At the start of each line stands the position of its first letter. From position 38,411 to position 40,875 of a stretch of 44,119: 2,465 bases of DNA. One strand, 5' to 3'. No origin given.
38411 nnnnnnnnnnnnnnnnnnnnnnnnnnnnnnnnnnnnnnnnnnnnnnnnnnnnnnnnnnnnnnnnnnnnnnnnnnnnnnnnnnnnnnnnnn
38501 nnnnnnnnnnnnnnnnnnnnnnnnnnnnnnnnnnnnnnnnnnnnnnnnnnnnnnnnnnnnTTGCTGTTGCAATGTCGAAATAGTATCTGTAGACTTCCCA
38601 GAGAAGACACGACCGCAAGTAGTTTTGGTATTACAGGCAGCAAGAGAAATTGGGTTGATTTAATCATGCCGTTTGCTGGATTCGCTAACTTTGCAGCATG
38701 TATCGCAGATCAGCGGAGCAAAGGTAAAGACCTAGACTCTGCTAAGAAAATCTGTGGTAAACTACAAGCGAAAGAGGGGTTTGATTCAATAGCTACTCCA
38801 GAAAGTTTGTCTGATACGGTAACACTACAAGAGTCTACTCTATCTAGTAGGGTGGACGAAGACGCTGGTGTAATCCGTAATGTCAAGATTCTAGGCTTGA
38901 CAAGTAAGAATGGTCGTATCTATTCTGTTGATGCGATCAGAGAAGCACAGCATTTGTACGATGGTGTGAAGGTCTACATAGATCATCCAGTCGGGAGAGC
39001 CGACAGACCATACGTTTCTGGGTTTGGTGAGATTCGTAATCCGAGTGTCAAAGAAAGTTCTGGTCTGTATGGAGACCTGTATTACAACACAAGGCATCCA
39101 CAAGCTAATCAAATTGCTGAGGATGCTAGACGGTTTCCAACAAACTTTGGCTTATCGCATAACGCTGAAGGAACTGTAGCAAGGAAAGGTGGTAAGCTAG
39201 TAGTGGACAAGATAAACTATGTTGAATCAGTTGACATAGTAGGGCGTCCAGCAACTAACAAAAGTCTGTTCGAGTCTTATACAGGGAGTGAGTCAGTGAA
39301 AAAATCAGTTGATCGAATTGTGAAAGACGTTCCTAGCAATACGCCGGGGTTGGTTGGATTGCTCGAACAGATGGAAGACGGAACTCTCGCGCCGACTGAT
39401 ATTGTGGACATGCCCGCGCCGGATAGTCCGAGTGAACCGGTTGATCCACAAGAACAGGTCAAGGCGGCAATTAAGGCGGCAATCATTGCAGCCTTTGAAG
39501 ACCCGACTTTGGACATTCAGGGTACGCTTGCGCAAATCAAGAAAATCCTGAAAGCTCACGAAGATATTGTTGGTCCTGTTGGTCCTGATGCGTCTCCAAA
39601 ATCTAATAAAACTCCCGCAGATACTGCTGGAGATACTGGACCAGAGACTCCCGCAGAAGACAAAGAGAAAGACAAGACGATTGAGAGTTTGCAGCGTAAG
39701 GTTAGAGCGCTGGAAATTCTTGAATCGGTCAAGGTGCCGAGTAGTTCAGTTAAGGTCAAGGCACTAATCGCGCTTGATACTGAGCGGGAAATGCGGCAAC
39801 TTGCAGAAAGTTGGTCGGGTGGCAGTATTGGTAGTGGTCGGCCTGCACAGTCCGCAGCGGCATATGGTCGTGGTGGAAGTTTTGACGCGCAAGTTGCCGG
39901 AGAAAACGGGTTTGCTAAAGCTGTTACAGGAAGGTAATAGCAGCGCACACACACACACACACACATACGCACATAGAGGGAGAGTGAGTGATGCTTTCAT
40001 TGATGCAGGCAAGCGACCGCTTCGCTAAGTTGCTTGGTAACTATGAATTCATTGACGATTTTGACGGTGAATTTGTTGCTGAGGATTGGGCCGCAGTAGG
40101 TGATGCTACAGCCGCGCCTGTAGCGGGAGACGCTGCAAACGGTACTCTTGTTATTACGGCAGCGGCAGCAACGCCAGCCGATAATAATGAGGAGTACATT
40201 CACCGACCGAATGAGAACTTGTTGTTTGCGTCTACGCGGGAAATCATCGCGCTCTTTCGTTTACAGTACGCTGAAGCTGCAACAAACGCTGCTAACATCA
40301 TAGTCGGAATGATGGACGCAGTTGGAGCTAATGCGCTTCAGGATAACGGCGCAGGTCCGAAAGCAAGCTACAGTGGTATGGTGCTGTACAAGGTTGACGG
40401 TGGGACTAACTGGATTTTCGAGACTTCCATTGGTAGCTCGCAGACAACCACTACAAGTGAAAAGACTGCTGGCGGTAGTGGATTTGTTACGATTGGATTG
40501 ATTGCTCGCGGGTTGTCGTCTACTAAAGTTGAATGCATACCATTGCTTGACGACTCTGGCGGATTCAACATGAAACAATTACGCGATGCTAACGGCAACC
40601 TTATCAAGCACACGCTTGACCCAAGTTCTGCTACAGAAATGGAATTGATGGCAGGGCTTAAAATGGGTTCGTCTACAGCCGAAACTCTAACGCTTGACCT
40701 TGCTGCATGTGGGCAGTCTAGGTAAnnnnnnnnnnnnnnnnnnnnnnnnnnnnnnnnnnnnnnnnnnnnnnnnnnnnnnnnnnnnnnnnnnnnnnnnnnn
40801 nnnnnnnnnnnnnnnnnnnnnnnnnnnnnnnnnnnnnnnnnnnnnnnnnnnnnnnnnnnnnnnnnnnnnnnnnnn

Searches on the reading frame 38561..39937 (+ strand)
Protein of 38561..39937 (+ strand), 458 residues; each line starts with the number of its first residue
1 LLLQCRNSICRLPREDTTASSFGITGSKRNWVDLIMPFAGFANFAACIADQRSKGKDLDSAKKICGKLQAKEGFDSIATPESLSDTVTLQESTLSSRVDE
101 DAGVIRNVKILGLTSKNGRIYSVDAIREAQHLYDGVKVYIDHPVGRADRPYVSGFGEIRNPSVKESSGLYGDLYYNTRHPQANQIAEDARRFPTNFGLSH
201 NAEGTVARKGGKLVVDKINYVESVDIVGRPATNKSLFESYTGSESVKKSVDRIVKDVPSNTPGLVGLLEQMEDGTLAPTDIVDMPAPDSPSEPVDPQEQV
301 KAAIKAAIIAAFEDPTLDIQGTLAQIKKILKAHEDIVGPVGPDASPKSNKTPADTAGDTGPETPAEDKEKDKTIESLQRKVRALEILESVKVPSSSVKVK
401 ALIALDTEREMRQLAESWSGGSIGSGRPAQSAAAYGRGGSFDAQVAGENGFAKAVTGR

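Call 37: search_protein_families(library=phrogs, proteins=[window:38561-39937:+], max_evalue=0.001)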
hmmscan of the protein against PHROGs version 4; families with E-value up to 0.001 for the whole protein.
window:38561-39937:+ (458 aa): 1 family
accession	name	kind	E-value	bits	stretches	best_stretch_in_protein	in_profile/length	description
phrog_29592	-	unknown function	9.3e-12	45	1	97-302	198-424/893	-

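Call 47: search_protein_families(library=pfam, proteins=[window:38561-39937:+], max_evalue=0.01)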
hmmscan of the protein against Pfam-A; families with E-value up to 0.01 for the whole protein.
window:38561-39937:+ (458 aa): 0 families

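Call 48: search_solved_structures(query=window:38561-39937:+, max_evalue=0.1)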
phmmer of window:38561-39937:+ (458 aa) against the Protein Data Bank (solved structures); distinct sequences matched with E-value up to 0.1: 0.

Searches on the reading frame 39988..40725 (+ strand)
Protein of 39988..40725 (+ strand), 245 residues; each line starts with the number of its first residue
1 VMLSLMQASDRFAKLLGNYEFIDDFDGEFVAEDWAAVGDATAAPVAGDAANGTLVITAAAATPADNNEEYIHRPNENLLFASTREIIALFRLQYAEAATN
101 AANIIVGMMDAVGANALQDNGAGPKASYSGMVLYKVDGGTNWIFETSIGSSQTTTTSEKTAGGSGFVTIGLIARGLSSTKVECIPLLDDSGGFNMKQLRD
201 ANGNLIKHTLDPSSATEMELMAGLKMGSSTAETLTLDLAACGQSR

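Call 37: search_protein_families(library=phrogs, proteins=[window:39988-40725:+], max_evalue=0.001)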
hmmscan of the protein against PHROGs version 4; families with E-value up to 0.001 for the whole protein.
window:39988-40725:+ (245 aa): 0 families

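Call 47: search_protein_families(library=pfam, proteins=[window:39988-40725:+], max_evalue=0.01)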
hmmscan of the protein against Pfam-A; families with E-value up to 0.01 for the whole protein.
window:39988-40725:+ (245 aa): 1 family
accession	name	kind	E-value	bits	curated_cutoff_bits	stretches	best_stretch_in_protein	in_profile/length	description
PF22237.3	SO2946-like_C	-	0.0038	17.7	27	1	67-191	17-123/163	SO2946-like, C-terminal domain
